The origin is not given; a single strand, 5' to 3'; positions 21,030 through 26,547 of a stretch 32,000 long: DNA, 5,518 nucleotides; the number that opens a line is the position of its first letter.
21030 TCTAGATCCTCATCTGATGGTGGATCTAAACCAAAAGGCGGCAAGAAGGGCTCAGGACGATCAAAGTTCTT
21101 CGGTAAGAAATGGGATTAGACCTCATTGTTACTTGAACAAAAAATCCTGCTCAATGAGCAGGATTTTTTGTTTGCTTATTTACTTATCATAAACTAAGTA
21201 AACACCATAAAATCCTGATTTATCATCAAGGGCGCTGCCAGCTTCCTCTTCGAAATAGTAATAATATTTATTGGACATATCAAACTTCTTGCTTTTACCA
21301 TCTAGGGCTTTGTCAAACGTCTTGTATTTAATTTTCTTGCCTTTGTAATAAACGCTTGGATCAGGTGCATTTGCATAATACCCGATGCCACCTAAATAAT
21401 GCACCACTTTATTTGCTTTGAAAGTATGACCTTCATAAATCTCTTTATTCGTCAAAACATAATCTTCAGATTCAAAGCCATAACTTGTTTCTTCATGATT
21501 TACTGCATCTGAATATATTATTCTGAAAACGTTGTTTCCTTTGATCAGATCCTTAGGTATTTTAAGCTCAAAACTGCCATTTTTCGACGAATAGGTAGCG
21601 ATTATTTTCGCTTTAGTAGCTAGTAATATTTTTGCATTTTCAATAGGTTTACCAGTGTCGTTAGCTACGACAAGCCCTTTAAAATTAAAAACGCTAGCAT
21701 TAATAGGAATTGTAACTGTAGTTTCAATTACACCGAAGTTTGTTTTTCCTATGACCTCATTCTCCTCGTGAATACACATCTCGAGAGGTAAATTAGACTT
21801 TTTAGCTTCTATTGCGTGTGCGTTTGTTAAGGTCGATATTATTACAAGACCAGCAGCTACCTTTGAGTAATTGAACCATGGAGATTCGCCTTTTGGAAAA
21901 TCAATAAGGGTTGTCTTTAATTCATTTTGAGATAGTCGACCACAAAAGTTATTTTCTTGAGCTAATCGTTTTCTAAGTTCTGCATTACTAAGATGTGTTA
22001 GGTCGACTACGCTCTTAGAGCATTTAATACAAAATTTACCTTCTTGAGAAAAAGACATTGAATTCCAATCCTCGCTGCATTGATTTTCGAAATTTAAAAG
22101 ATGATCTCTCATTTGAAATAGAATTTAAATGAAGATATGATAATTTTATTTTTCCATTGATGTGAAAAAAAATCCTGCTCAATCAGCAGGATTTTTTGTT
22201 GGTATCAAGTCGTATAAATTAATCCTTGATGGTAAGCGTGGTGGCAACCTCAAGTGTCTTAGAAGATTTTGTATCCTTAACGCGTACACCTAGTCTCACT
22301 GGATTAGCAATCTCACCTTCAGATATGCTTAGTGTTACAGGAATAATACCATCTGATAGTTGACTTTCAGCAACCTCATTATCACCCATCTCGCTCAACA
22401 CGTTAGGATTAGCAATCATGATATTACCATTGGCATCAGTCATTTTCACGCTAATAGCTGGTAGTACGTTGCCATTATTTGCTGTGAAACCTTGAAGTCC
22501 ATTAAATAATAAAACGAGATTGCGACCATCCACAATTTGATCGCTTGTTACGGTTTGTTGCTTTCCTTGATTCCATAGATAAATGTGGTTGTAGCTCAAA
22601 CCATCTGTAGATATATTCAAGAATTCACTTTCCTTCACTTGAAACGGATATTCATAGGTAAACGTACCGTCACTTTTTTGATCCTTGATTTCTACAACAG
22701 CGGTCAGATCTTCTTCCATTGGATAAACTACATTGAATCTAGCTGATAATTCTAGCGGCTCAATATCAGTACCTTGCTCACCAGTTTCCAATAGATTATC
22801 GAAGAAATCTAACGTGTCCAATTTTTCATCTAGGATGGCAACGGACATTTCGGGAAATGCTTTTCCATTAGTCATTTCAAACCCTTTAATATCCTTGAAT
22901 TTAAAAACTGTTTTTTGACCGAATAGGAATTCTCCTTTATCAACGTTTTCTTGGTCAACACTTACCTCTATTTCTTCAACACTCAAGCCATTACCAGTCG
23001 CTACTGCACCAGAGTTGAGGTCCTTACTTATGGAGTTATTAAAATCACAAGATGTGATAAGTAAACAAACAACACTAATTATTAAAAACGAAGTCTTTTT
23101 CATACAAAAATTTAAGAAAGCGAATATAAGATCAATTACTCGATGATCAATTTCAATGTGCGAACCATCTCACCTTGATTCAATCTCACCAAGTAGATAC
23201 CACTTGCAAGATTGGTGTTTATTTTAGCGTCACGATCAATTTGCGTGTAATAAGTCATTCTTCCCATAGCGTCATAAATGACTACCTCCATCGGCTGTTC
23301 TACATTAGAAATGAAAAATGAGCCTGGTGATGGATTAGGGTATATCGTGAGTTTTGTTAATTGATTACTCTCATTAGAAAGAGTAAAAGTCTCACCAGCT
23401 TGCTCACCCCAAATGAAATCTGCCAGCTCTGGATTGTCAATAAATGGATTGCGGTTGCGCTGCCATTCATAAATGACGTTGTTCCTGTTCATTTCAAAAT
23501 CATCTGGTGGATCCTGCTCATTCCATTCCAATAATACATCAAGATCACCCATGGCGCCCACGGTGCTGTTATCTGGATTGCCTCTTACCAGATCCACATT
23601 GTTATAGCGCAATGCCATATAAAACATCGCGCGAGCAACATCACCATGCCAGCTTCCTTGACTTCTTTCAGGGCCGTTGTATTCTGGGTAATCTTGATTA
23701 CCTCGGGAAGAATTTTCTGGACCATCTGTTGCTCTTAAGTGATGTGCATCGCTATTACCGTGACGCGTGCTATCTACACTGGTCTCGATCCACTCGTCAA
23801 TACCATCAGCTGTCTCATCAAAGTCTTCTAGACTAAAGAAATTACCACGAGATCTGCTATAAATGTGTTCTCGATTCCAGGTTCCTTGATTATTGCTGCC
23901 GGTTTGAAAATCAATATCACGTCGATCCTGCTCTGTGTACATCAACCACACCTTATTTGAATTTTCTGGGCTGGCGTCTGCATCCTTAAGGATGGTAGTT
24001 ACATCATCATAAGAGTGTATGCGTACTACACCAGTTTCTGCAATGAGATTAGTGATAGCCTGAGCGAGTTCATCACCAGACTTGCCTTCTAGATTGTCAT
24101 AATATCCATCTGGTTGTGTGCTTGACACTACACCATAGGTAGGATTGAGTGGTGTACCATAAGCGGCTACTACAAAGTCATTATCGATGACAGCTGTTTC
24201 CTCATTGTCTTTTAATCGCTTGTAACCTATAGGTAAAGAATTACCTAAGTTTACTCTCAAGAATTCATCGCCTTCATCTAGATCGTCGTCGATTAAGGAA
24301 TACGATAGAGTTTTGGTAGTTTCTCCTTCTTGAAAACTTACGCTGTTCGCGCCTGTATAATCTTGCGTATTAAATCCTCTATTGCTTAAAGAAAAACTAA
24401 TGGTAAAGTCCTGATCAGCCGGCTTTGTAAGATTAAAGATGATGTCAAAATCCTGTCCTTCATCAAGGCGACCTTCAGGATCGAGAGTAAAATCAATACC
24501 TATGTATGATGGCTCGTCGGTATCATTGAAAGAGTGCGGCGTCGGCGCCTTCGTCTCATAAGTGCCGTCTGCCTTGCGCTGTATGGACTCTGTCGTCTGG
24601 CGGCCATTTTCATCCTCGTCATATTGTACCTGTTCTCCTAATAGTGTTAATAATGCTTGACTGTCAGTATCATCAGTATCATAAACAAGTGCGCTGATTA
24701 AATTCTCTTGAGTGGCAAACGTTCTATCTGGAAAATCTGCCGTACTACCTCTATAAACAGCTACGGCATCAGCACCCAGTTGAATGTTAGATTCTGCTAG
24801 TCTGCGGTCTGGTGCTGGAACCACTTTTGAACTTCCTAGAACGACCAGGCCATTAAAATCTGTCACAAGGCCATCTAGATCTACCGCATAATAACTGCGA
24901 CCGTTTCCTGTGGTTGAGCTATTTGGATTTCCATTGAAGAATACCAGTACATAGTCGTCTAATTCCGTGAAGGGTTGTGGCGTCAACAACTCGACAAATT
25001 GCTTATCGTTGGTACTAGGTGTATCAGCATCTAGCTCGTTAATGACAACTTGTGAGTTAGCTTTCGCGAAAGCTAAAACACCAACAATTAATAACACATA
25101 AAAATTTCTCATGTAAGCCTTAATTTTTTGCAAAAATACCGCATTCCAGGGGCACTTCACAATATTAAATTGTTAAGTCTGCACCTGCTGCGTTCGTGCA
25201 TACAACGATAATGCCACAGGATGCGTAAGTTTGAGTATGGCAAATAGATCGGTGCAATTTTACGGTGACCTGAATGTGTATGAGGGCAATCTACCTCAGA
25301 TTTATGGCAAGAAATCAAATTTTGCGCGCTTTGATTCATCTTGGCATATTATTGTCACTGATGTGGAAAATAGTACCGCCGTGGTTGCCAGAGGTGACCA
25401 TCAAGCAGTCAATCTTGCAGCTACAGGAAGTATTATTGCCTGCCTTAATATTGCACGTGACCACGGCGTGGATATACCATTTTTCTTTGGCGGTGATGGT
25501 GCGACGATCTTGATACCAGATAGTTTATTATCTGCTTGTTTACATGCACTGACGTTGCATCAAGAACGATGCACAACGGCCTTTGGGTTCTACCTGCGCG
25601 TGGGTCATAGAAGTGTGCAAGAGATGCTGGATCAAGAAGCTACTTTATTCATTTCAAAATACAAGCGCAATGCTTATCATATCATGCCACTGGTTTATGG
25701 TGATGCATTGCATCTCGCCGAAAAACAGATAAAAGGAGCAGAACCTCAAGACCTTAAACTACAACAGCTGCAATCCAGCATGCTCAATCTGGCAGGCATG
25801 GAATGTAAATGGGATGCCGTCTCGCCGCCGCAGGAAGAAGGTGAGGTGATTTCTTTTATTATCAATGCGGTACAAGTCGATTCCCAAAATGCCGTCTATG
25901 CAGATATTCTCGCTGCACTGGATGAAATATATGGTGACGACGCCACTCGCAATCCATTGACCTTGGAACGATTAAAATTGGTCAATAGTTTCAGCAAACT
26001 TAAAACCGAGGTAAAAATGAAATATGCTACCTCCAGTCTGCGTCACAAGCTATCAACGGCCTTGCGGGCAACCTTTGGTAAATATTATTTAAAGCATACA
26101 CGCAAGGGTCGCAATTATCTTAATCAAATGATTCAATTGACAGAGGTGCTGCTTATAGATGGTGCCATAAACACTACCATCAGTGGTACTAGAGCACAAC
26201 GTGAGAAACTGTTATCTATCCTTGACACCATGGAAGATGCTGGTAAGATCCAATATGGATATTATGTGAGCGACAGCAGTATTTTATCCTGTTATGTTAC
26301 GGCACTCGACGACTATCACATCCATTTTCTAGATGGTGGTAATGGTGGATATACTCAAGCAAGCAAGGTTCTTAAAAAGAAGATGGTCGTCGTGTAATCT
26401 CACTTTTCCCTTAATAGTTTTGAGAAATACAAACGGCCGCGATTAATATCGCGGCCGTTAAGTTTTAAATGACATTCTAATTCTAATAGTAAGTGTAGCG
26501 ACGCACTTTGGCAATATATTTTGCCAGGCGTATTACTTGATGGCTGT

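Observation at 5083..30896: The perfect 14-bp palindrome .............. occurs 8 times in 32 kb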

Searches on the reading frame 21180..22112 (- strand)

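Call 8: search_protein_families(library=pfam, proteins=[window:21180-22112:-])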
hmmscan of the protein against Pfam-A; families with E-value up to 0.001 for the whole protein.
window:21180-22112:- (310 aa): 1 family
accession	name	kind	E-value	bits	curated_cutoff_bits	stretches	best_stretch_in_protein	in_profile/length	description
PF13715.12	CarbopepD_reg_2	-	0.00093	19.6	32.2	0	145-187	2-43/88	CarboxypepD_reg-like domain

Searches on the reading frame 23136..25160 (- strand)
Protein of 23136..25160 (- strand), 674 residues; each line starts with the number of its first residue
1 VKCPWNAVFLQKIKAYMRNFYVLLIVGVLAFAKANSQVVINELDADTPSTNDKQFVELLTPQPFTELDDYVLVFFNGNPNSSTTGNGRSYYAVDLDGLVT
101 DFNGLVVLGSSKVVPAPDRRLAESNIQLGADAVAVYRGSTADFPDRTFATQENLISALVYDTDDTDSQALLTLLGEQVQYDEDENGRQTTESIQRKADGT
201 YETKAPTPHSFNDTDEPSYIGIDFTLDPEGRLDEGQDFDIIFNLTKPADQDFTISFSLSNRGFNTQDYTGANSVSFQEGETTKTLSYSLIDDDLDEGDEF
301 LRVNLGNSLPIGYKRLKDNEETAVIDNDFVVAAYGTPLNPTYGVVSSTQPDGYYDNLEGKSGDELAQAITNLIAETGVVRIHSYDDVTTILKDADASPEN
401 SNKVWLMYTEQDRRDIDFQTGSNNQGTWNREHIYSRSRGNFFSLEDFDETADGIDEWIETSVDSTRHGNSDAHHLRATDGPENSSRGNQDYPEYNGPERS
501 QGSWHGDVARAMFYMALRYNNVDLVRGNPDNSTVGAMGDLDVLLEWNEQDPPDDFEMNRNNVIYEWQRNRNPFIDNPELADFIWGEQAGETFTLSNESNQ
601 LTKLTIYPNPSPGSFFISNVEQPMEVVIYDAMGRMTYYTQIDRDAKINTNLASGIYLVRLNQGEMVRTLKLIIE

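Call 8: search_protein_families(library=pfam, proteins=[window:23136-25160:-])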
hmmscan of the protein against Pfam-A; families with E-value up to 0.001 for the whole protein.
window:23136-25160:- (674 aa): 3 families
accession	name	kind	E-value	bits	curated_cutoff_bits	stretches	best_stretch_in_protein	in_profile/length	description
PF04231.19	Endonuclease_1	-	4.6e-31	108.8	25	1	364-578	4-235/235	Endonuclease I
PF18962.6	Por_Secre_tail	-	3e-10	40.7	27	1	606-673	1-75/75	Secretion system C-terminal sorting domain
PF03160.20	Calx-beta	-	0.00068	20.1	27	0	265-308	53-97/119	Calx-beta domain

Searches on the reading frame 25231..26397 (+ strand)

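Call 8: search_protein_families(library=pfam, proteins=[window:25231-26397:+])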
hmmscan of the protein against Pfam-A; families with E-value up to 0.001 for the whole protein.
window:25231-26397:+ (388 aa): 1 family
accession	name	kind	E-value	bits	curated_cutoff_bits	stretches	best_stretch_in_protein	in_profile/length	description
PF11294.13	DUF3095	-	2e-84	284.3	22.2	1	27-382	16-378/378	Protein of unknown function (DUF3095)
